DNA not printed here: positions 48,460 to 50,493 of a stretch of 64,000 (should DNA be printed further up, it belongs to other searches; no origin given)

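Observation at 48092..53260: WYL-regulated ubiquitin-like conjugation operon carrying an extra kinase-fold gene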

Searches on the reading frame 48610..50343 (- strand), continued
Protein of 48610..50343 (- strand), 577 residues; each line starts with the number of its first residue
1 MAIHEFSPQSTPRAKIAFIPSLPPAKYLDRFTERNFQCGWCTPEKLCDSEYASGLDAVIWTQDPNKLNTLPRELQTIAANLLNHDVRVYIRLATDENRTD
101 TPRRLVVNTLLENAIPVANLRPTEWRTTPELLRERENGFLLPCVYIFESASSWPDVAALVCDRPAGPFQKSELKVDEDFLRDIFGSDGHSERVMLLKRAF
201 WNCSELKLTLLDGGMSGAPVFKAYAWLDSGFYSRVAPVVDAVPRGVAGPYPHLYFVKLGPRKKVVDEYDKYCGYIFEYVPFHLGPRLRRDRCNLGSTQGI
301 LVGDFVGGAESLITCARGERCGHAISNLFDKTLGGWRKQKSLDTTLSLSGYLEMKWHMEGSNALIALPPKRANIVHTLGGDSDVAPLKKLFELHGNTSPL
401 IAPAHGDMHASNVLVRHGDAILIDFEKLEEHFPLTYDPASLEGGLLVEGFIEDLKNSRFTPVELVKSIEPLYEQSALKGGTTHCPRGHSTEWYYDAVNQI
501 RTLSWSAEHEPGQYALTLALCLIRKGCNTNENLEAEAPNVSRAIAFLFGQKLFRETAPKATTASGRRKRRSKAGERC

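Call 42: fold_search(model_id=the predicted structure, library=pdb)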
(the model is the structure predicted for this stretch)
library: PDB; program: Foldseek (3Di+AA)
matches with E <= 10: 1696; with E <= 0.001: 75
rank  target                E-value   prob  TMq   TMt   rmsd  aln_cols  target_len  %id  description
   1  4few_A                1.9e-06  1.00  0.26  0.53  10.7       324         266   13  Crystal structure of the aminoglycoside phosphotransferase APH(3')-Ia, with substrate kanamycin and small molecule inh (released 2012-06-20)
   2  4fev_A                2.7e-06  1.00  0.26  0.52  10.8       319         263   13  Crystal structure of the aminoglycoside phosphotransferase APH(3')-Ia, with substrate kanamycin and small molecule inh (released 2012-06-20)
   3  4gki_L                3.3e-06  1.00  0.26  0.53  10.5       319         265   12  Crystal structure of the aminoglycoside phosphotransferase APH(3')-Ia, with substrate kanamycin and small molecule inh (released 2012-09-05)
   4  4o7o_B                3.6e-06  1.00  0.24  0.29  13.9       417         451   12  Crystal structure of Mycobacterium tuberculosis maltose kinase MaK (released 2014-10-22)
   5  4fev_C                4.0e-06  1.00  0.26  0.55  10.6       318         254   13  Crystal structure of the aminoglycoside phosphotransferase APH(3')-Ia, with substrate kanamycin and small molecule inh (released 2012-06-20)
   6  4ej7_A                4.9e-06  1.00  0.26  0.52  10.4       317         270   13  Crystal structure of the aminoglycoside phosphotransferase APH(3')-Ia, ATP-bound (released 2012-04-18)
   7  4gkh_C                6.7e-06  1.00  0.26  0.52  10.7       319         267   13  Crystal structure of the aminoglycoside phosphotransferase APH(3')-Ia, with substrate kanamycin and small molecule inh (released 2012-09-05)
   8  4feu_A                7.4e-06  1.00  0.25  0.53  10.9       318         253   13  Crystal structure of the aminoglycoside phosphotransferase APH(3')-Ia, with substrate kanamycin and small molecule inh (released 2012-06-20)
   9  4gkh_H                7.8e-06  1.00  0.27  0.56  10.2       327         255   12  Crystal structure of the aminoglycoside phosphotransferase APH(3')-Ia, with substrate kanamycin and small molecule inh (released 2012-09-05)
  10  4feu_E                8.6e-06  1.00  0.26  0.53  10.7       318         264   14  Crystal structure of the aminoglycoside phosphotransferase APH(3')-Ia, with substrate kanamycin and small molecule inh (released 2012-06-20)
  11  4fev_B                1.1e-05  1.00  0.24  0.51  10.6       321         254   13  Crystal structure of the aminoglycoside phosphotransferase APH(3')-Ia, with substrate kanamycin and small molecule inh (released 2012-06-20)
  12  4ej7_B                1.1e-05  1.00  0.27  0.54  10.5       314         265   13  Crystal structure of the aminoglycoside phosphotransferase APH(3')-Ia, ATP-bound (released 2012-04-18)
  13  4o7o_A                1.1e-05  1.00  0.29  0.37  10.7       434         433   12  Crystal structure of Mycobacterium tuberculosis maltose kinase MaK (released 2014-10-22)
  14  4ej7_C                1.2e-05  1.00  0.27  0.53   9.7       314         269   13  Crystal structure of the aminoglycoside phosphotransferase APH(3')-Ia, ATP-bound (released 2012-04-18)
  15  4fev_E                1.2e-05  1.00  0.27  0.54  10.3       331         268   13  Crystal structure of the aminoglycoside phosphotransferase APH(3')-Ia, with substrate kanamycin and small molecule inh (released 2012-06-20)
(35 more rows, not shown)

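Call 47: search_protein_families(library=ncbifam, proteins=[window:48610-50343:-], max_evalue=0.01)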
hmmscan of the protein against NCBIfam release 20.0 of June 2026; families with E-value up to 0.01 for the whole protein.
window:48610-50343:- (577 aa): 0 families

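Call 49: search_dna_similar(query=window:48610-50343:-, collection=plasmids, mode=protein, max_rows=15)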
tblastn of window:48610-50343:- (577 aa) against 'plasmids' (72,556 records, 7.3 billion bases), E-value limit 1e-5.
Records with a match: 12; places in all: 12; records where one place covers at least 80% of the query: 8.
Best place of each record, by identity: <60% 12.
By first word of the organism name: Bradyrhizobium 9; Rhizobium 2; Mesorhizobium 1.
By predicted mobility (MOB-suite, as given by PLSDB): mobilizable 8; conjugative 2; non-mobilizable 2.
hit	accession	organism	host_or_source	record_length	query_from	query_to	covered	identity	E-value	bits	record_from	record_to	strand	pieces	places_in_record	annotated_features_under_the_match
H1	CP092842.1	Bradyrhizobium sp. 62B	Arachis hypogaea L.,cell ...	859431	13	514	87%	31.4%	1e-41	168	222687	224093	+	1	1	hypothetical protein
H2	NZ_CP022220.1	Bradyrhizobium guangxiense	peanut,cell culture,roots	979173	13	501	85%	30.3%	3e-39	161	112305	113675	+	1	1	phosphotransferase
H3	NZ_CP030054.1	Bradyrhizobium guangzhouense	Arachis hypogaea,Microbe,nodule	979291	13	501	85%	30.3%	3e-39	161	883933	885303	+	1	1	phosphotransferase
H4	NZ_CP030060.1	Bradyrhizobium sp. CCBAU 53351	Arachis hypogaea,Microbe,nodule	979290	13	501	85%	30.3%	3e-39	161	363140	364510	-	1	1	phosphotransferase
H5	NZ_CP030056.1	Bradyrhizobium sp. CCBAU 53340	Arachis hypogaea,Microbe,nodule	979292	13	501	85%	30.3%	3e-39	161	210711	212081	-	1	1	phosphotransferase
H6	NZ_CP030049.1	Bradyrhizobium sp. CCBAU 53338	Arachis hypogaea,Microbe,nodule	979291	13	501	85%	30.3%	3e-39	161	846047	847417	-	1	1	phosphotransferase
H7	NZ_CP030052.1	Bradyrhizobium guangdongense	peanut,cell culture,roots of peanut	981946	13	501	85%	30.3%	3e-39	161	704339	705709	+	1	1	phosphotransferase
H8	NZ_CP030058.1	Bradyrhizobium guangdongense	Arachis hypogaea,Microbe,nodule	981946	13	501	85%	30.3%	3e-39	161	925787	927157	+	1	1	phosphotransferase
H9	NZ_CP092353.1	Rhizobium sp. C104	Cell culture,nodule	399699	141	536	68%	30.3%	4e-28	151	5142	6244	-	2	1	phosphotransferase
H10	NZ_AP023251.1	Mesorhizobium sp. 131-2-5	Lotus japonicus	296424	193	553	63%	30.8%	3e-32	140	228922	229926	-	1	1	phosphotransferase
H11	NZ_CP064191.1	Rhizobium sp. 007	Onobrychis viciifolia,cell culture,root ...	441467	195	525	57%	27.9%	5e-23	112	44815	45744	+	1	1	phosphotransferase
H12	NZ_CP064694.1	Bradyrhizobium sp. 187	Acmispon strigosus,cell culture,root ...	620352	268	442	30%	36.2%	4e-14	84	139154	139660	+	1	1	phosphotransferase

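Call 50: search_dna_similar(query=window:48610-50343:-, collection=phages, mode=protein, max_rows=10)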
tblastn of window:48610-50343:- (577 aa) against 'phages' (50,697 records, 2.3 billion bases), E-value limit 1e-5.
No match.

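Call 51: find_related_loci(query=A1, collection=viral_contigs, flank=8000)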
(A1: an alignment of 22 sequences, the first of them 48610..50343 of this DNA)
Query A1 (577 aa) in viral_contigs; peptide patterns used: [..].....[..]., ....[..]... (x = any residue, [..] = any of these).
10 stretches matched a pattern, but none encodes a relative of the query by tblastn (E <= 1e-3).

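Call 52: get_annotated_region(hit=H2, flank=7000)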
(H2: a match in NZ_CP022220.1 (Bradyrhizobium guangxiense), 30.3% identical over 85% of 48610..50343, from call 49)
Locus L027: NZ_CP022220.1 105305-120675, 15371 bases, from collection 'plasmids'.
description: Bradyrhizobium guangxiense strain CCBAU 53363 plasmid p53363, complete sequence
organism: Bradyrhizobium guangxiense (NCBI taxid 1325115)
taxonomy: Bacteria; Pseudomonadota; Alphaproteobacteria; Hyphomicrobiales; Nitrobacteraceae; Bradyrhizobium; Bradyrhizobium guangxiense
host: -; source: peanut,cell culture,roots; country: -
typing (MOB-suite, as given by PLSDB): mobilizable; relaxase MOBP
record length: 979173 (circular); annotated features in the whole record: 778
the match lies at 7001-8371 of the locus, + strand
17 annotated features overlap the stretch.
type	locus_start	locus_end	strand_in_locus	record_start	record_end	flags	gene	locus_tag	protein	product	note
CDS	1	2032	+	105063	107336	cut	-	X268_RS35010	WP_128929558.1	hypothetical protein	-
CDS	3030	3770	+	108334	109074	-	-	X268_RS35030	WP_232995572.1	hypothetical protein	-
CDS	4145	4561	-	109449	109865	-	-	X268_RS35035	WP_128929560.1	hypothetical protein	-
CDS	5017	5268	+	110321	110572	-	-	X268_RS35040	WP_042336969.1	multiubiquitin domain-containing protein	-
CDS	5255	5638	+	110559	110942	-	-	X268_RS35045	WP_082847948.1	E2/UBC family protein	-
CDS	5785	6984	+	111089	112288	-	-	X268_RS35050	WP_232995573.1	ThiF family adenylyltransferase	-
CDS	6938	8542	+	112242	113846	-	-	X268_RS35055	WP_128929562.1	phosphotransferase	-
CDS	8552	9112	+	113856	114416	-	-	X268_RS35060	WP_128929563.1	DUF6527 family protein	-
CDS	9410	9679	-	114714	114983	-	-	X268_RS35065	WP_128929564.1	WGR domain-containing protein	-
CDS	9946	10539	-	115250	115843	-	-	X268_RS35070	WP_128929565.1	hypothetical protein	-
CDS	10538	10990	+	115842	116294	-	-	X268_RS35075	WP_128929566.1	hypothetical protein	-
CDS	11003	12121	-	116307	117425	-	-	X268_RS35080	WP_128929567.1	hypothetical protein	-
CDS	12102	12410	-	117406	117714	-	-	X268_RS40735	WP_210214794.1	hypothetical protein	-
CDS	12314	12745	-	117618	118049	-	-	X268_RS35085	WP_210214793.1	hypothetical protein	-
CDS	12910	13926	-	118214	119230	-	-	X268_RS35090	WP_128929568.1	CBASS cGAMP-activated phospholipase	-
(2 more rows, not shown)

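Call 53: get_annotated_region(hit=H10, flank=7000)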
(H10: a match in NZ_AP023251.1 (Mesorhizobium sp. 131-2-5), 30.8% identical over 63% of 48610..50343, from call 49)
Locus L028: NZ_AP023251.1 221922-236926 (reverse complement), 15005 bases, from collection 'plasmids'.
description: Mesorhizobium sp. 131-2-5 plasmid MesoLj131b3, complete sequence
organism: Mesorhizobium sp. 131-2-5 (NCBI taxid 2744519)
taxonomy: Bacteria; Pseudomonadota; Alphaproteobacteria; Hyphomicrobiales; Phyllobacteriaceae; Mesorhizobium; Mesorhizobium sp. 131-2-5
host: -; source: Lotus japonicus; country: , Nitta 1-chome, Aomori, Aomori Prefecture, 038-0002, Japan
typing (MOB-suite, as given by PLSDB): non-mobilizable
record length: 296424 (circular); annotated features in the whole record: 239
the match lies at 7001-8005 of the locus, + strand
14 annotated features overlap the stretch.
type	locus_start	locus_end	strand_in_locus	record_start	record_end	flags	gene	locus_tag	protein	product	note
CDS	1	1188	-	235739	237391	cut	-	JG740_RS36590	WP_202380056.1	hypothetical protein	-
CDS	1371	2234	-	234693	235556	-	-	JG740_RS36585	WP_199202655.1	DUF3800 domain-containing protein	-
CDS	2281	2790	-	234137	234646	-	-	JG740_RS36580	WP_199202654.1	helix-turn-helix domain-containing protein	-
CDS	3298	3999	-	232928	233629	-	-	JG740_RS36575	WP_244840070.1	RES family NAD+ phosphorylase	-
CDS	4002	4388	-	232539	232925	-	-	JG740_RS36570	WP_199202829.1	MbcA/ParS/Xre antitoxin family protein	-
CDS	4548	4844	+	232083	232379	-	-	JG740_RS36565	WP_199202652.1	multiubiquitin domain-containing protein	-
CDS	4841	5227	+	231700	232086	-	-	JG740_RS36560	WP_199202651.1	E2/UBC family protein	-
CDS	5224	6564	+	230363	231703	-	-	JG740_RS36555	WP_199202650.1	ThiF family adenylyltransferase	-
CDS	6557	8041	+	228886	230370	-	-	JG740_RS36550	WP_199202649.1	phosphotransferase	-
CDS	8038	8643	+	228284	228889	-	-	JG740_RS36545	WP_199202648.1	DUF6527 family protein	-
CDS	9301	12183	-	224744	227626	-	-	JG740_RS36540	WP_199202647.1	YqkE family protein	-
CDS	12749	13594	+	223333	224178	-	panB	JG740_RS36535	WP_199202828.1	3-methyl-2-oxobutanoate hydroxymethyltransferase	GO:0015940 - pantothenate biosynthetic process [Evidence IEA]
CDS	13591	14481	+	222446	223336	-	panC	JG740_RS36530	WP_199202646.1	pantoate--beta-alanine ligase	GO:0015940 - pantothenate biosynthetic process [Evidence IEA]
CDS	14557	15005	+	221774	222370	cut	pmtA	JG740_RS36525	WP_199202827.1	phospholipid N-methyltransferase PmtA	-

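Call 54: get_annotated_region(hit=H9, flank=7000)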
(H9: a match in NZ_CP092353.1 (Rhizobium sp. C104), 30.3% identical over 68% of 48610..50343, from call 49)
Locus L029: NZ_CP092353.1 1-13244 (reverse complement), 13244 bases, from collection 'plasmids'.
description: Rhizobium sp. C104 plasmid pRSpC104f, complete sequence
organism: Rhizobium sp. C104 (NCBI taxid 2917727)
taxonomy: Bacteria; Pseudomonadota; Alphaproteobacteria; Hyphomicrobiales; Rhizobiaceae; Rhizobium; Rhizobium sp. C104
host: -; source: Cell culture,nodule; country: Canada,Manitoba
typing (MOB-suite, as given by PLSDB): conjugative; replicon rep_cluster_287; relaxase MOBQ; mating-pair formation MPF_T
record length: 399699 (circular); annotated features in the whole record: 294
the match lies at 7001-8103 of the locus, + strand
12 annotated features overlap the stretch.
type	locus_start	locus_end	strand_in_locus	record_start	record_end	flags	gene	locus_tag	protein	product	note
CDS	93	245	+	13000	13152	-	-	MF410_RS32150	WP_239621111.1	hypothetical protein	-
CDS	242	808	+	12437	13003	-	-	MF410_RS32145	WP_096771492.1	hypothetical protein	-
CDS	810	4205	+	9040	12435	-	-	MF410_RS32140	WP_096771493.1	ATP-dependent helicase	-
CDS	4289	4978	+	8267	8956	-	-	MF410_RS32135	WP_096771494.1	multiubiquitin domain-containing protein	-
CDS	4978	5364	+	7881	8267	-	-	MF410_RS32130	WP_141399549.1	E2/UBC family protein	-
CDS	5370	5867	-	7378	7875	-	-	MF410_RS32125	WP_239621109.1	hypothetical protein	-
CDS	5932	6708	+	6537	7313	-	-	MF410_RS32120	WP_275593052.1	ThiF family adenylyltransferase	-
CDS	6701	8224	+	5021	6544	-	-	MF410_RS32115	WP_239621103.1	phosphotransferase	-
CDS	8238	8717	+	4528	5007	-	-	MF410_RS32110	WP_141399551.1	DUF6527 family protein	-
CDS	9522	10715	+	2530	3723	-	-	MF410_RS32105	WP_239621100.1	transposase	-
CDS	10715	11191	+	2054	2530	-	-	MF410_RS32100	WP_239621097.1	transposase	-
CDS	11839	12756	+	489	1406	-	-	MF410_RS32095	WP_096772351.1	recombinase family protein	GO:0006310 - DNA recombination [Evidence IEA]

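Call 86: search_protein_representatives(alignment_id=A1)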
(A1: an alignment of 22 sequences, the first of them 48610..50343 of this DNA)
Query: 22 sequences, 563 profile positions. Proteins with E-value up to 0.001 (for the whole library): 761; up to 1e-10: 565; up to 1e-30: 311. The best 150 are listed.
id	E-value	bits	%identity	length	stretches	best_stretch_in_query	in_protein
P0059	7.2e-286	965.7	-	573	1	1-559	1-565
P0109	1.0e-262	889.2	-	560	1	1-560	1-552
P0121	6.5e-179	612.6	-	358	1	208-555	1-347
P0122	5.4e-152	523.7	-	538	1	1-547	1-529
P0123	7.4e-150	516.6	-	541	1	1-549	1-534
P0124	4.9e-140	484.2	-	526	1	1-549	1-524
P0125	1.0e-139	483.2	-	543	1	6-551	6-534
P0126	2.6e-138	478.5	-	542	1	1-547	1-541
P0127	1.7e-132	459.4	-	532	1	1-550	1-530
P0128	2.3e-130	452.3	-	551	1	1-551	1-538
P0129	8.0e-130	450.5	-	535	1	1-547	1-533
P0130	2.0e-128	445.9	-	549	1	1-552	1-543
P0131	4.5e-128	444.7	-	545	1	1-548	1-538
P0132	2.4e-126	439.0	-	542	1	1-546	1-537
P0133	5.1e-124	431.3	-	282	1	280-551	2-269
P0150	3.4e-108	379.1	-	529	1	1-545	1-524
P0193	3.1e-81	290.1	-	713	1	11-516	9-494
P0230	4.7e-60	220.2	-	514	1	182-549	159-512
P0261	3.0e-51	191.1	-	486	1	183-547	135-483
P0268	2.0e-50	188.4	-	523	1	184-543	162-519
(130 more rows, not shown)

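Call 87: find_encoding_contigs(protein=P0268, flank=7000, max_places=2)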
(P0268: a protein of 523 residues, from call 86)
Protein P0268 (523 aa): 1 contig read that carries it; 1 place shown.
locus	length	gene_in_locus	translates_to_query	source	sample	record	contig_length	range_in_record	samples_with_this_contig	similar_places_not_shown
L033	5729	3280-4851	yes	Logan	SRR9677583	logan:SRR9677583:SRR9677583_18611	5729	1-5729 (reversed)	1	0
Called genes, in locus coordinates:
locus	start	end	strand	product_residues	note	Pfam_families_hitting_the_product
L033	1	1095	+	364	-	?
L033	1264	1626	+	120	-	PF14452:Multi_ubiq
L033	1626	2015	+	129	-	PF14462:Prok-E2_E (weak)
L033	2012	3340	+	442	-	PF14464:Prok-JAB (weak), PF00899:ThiF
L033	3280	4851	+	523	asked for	PF01636:APH, PF19974:TCAD9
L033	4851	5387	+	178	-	PF20137:BubE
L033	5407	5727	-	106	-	?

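Call 88: find_encoding_contigs(protein=P0193, flank=7000, max_places=2)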
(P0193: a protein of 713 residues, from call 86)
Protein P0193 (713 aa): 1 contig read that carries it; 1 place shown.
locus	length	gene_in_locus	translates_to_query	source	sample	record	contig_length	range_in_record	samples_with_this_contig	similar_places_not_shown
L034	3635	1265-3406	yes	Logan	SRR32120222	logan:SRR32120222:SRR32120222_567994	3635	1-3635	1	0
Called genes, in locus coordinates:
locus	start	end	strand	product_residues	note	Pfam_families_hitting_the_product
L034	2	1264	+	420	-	?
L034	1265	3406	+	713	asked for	PF01636:APH (faint), PF19974:TCAD9, PF20137:BubE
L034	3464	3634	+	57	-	?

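Call 89: find_encoding_contigs(protein=P0150, flank=7000, max_places=2)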
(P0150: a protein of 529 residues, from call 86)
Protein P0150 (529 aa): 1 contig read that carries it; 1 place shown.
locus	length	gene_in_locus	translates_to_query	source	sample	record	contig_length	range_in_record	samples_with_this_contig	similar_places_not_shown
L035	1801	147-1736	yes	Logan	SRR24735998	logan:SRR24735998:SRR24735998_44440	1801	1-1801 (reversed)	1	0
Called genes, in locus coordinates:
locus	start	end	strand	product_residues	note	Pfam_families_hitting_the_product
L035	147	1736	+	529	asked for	PF19974:TCAD9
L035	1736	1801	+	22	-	?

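Call 92: find_encoding_contigs(protein=P0230, flank=7000, max_places=2)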
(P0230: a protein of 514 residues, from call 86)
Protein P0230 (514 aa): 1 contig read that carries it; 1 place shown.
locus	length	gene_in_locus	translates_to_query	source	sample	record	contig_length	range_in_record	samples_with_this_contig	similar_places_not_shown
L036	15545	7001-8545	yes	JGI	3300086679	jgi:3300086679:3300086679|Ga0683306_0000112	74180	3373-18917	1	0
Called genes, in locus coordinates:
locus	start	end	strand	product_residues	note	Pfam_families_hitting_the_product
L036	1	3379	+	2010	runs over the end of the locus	-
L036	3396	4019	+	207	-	-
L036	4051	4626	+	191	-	-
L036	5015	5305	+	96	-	-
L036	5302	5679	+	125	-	PF14462:Prok-E2_E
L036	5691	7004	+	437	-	PF14464:Prok-JAB (weak), PF00899:ThiF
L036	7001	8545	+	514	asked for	PF01636:APH (faint), PF19974:TCAD9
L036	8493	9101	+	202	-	PF20137:BubE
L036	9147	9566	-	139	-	-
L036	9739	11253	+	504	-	PF12797:Fer4_2 (weak), PF13187:Fer4_9 (faint), PF13237:Fer4_10 (faint), PF12838:Fer4_7 (weak), PF13247:Fer4_11, PF00037:Fer4 (weak), PF12837:Fer4_6 (weak), PF03916:NrfD, +2 more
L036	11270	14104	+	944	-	PF04879:Molybdop_Fe4S4, PF00384:Molybdopterin, PF01568:Molydop_binding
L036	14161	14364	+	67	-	PF07505:DUF5131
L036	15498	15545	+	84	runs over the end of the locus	-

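Call 93: find_encoding_contigs(protein=P0261, flank=7000, max_places=2)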
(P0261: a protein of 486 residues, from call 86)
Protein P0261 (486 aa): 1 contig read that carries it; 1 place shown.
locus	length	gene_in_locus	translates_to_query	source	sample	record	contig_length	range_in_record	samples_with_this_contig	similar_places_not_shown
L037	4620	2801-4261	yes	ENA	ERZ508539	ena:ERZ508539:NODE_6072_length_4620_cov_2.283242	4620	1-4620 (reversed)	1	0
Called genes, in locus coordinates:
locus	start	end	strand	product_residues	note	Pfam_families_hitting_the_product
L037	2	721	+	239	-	?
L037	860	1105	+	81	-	PF14452:Multi_ubiq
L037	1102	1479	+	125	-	PF14462:Prok-E2_E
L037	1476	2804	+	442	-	PF00899:ThiF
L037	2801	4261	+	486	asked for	PF01636:APH, PF19974:TCAD9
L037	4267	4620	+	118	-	?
